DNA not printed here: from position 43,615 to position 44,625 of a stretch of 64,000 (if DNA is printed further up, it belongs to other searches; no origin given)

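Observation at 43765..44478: Unknown secreted beta-barrel-like protein translationally coupled inside the biotin operon (bioB-X-bioF-bioD-bioA)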

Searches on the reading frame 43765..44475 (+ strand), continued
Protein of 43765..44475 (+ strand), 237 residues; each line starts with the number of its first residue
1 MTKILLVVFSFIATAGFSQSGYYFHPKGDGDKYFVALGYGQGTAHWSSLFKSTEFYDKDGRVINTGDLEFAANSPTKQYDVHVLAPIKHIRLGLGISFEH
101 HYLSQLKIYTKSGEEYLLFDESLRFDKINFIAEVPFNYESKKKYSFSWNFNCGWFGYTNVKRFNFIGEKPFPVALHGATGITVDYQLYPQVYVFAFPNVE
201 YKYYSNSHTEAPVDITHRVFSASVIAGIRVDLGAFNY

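Call 31: find_encoding_contigs(protein=P0092, flank=8000, max_places=2)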
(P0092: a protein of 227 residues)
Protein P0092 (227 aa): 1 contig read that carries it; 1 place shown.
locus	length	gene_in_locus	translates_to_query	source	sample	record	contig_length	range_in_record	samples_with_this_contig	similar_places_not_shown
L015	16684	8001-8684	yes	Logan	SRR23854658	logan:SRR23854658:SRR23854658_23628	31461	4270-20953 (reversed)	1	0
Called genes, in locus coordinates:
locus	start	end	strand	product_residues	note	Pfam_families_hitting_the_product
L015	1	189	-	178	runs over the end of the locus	PF01782:RimM, PF24986:PRC_RimM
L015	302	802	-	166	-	-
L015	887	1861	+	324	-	PF01075:Glyco_transf_9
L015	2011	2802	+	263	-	-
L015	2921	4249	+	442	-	PF04055:Radical_SAM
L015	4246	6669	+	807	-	PF12156:ATPase-cat_bd, PF00403:HMA (faint), PF00122:E1-E2_ATPase, PF00702:Hydrolase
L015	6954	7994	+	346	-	PF04055:Radical_SAM, PF06968:BATS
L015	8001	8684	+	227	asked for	-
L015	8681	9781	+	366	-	PF00155:Aminotran_1_2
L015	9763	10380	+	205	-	PF13500:AAA_26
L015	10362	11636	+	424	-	PF00202:Aminotran_3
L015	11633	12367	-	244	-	-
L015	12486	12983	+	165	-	-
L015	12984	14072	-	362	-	PF02684:LpxB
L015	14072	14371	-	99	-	-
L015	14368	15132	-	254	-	PF01975:SurE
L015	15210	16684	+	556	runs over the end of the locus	PF13600:DUF4140, PF13598:DUF4139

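Call 32: find_encoding_contigs(protein=P0057, flank=8000, max_places=2)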
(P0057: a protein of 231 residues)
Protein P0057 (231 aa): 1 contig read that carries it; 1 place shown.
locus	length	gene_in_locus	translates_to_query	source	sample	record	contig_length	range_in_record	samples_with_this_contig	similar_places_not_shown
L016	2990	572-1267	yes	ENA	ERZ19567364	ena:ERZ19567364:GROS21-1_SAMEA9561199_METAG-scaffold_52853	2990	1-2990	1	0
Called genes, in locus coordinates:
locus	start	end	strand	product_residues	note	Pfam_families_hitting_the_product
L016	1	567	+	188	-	?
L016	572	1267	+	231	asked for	-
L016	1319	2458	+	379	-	PF00155:Aminotran_1_2, PF00266:Aminotran_5 (weak), PF01041:DegT_DnrJ_EryC1 (weak), PF01053:Cys_Met_Meta_PP (weak)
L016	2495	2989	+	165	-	?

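Call 33: find_encoding_contigs(protein=P0060, flank=8000, max_places=2)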
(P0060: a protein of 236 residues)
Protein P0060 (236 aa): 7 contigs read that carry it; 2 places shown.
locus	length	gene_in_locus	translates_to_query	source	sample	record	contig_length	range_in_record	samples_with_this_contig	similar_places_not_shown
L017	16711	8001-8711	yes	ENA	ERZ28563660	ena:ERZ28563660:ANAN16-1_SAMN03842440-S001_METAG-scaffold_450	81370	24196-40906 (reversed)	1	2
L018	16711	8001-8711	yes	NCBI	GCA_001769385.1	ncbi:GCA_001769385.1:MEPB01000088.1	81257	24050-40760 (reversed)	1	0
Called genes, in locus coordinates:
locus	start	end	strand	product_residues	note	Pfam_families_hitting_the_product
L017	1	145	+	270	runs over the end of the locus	-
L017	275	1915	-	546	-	PF00496:SBP_bac_5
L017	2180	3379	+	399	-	PF00919:UPF0004, PF04055:Radical_SAM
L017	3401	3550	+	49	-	-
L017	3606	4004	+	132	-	PF25056:DUF7793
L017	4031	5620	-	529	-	PF00009:GTP_EFTU, PF01926:MMR_HSR1, PF22042:EF-G_D2, PF03144:GTP_EFTU_D2 (weak), PF16658:RF3_C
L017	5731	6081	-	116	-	PF01245:Ribosomal_L19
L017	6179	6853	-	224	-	PF01746:tRNA_m1G_MT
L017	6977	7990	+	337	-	PF04055:Radical_SAM, PF06968:BATS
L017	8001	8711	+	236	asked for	-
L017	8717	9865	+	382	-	PF00155:Aminotran_1_2, PF01053:Cys_Met_Meta_PP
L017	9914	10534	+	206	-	PF13500:AAA_26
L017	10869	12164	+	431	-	PF00202:Aminotran_3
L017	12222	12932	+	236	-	PF02592:Vut_1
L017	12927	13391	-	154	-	PF00691:OmpA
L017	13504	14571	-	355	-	PF21212:Dimerisation2-like_dom, PF00891:Methyltransf_2, PF13489:Methyltransf_23, PF08241:Methyltransf_11 (faint), PF08242:Methyltransf_12, PF13649:Methyltransf_25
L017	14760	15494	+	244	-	PF00106:adh_short, PF08659:KR, PF13561:adh_short_C2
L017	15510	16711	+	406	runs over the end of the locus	PF00109:ketoacyl-synt, PF02801:Ketoacyl-synt_C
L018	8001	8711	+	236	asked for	-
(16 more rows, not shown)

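Call 39: search_protein_families(library=pfam, alignment_id=A2, max_evalue=1)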
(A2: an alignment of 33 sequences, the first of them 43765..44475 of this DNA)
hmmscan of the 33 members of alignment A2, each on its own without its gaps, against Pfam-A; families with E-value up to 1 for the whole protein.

A. member 1, window:43765-44475:+ (237 aa): 1 family
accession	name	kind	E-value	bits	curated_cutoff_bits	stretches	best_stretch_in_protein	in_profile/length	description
PF25222.1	DUF7840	-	0.066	13.3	27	1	120-206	62-143/224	Domain of unknown function (DUF7840)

B. families by the number of members that match (of 33 scanned): 14 families
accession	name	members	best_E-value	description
PF13505.12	OMP_b-brl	2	0.02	Outer membrane protein beta-barrel domain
PF02603.21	Hpr_kinase_N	1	0.065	HPr Serine kinase N terminus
PF25222.1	DUF7840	1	0.066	Domain of unknown function (DUF7840)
PF01389.23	OmpA_membrane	1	0.076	OmpA-like transmembrane domain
PF00879.23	Defensin_propep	1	0.082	Defensin propeptide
PF20013.4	GAP1-N2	1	0.082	GTPase-associated protein 1, N-terminal domain type 2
PF09579.15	Spore_YtfJ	1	0.085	Sporulation protein YtfJ (Spore_YtfJ)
PF22702.2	Cas9_RuvC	1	0.09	Cas9 RuvC domain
PF10898.13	DUF2716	1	0.12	Protein of unknown function (DUF2716)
PF21898.1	Sarcolamban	1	0.14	Sarcolamban protein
PF18555.7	MobL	1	0.23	MobL relaxases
PF05340.17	DUF740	1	0.24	Protein of unknown function (DUF740)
PF22170.1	AnkX_ins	1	0.26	Phosphocholine transferase AnkX insertion domain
PF00795.27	CN_hydrolase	1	0.27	Carbon-nitrogen hydrolase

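Call 40: search_solved_structures(query=A2, max_evalue=10)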
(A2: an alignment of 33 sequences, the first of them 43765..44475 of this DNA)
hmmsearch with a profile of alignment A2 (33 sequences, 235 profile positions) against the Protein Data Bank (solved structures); distinct sequences matched with E-value up to 10: 13.
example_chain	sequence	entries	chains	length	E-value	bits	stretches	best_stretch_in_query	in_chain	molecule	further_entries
7yf1_A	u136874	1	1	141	0.13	14.8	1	23-71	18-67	Fatty acid-binding protein, heart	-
5b28_A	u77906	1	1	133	0.28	13.7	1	25-75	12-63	Fatty acid-binding protein, heart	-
5b29_A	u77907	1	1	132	0.3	13.7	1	26-75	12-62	Fatty acid-binding protein, heart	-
6aq1_A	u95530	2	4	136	0.39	13.3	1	25-75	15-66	Fatty acid-binding protein, heart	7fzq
5hz9_A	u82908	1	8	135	0.39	13.3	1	25-75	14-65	Fatty acid-binding protein, heart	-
5ce4_A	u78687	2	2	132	0.41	13.2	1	26-75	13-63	Fatty acid-binding protein, heart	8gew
3wvm_A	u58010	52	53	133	0.41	13.2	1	26-75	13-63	Fatty acid-binding protein, heart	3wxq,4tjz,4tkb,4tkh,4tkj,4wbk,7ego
9lvq_A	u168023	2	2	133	0.42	13.2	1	26-75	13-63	Fatty acid-binding protein, heart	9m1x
1g5w_A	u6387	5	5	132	0.43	13.1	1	26-75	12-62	FATTY ACID-BINDING PROTEIN | MUSCLE FATTY ACID BINDING PROTEIN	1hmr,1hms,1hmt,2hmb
3rsw_A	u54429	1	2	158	0.47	13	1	24-74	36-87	Fatty acid-binding protein, heart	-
3wbg_A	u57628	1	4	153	0.48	13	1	25-74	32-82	Fatty acid-binding protein, heart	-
9d7o_G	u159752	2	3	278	1.1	11.8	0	21-64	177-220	CH103 Fab light chain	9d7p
5b27_A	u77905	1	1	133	1.4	11.5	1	26-75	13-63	Fatty acid-binding protein, heart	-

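Call 43: find_encoding_contigs(protein=P0076, flank=8000, max_places=2)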
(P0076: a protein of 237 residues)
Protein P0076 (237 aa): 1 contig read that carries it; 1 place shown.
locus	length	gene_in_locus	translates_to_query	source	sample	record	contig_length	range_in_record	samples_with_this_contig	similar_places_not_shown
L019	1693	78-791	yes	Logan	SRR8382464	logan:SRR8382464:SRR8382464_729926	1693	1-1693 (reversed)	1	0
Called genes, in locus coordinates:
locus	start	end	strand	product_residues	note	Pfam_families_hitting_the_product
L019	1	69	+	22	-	?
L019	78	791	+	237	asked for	-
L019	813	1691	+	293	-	?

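Call 44: find_encoding_contigs(protein=P0087, flank=8000, max_places=2)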
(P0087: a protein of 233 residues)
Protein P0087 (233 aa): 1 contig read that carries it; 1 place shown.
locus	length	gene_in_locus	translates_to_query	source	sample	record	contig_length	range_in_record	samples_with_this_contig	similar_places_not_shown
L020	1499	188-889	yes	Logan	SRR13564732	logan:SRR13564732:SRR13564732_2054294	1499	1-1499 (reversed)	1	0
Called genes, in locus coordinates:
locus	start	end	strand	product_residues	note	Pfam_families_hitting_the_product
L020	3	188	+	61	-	?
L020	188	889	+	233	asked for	-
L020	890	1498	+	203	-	?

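Call 45: find_encoding_contigs(protein=P0069, flank=8000, max_places=2)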
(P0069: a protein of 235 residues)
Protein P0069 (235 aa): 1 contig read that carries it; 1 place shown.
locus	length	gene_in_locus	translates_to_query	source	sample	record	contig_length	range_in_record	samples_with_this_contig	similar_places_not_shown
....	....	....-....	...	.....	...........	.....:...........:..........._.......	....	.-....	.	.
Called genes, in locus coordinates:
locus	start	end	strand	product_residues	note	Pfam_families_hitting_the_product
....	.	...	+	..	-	?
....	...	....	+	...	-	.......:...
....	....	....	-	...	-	-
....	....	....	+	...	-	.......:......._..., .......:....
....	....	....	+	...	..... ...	-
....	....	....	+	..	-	?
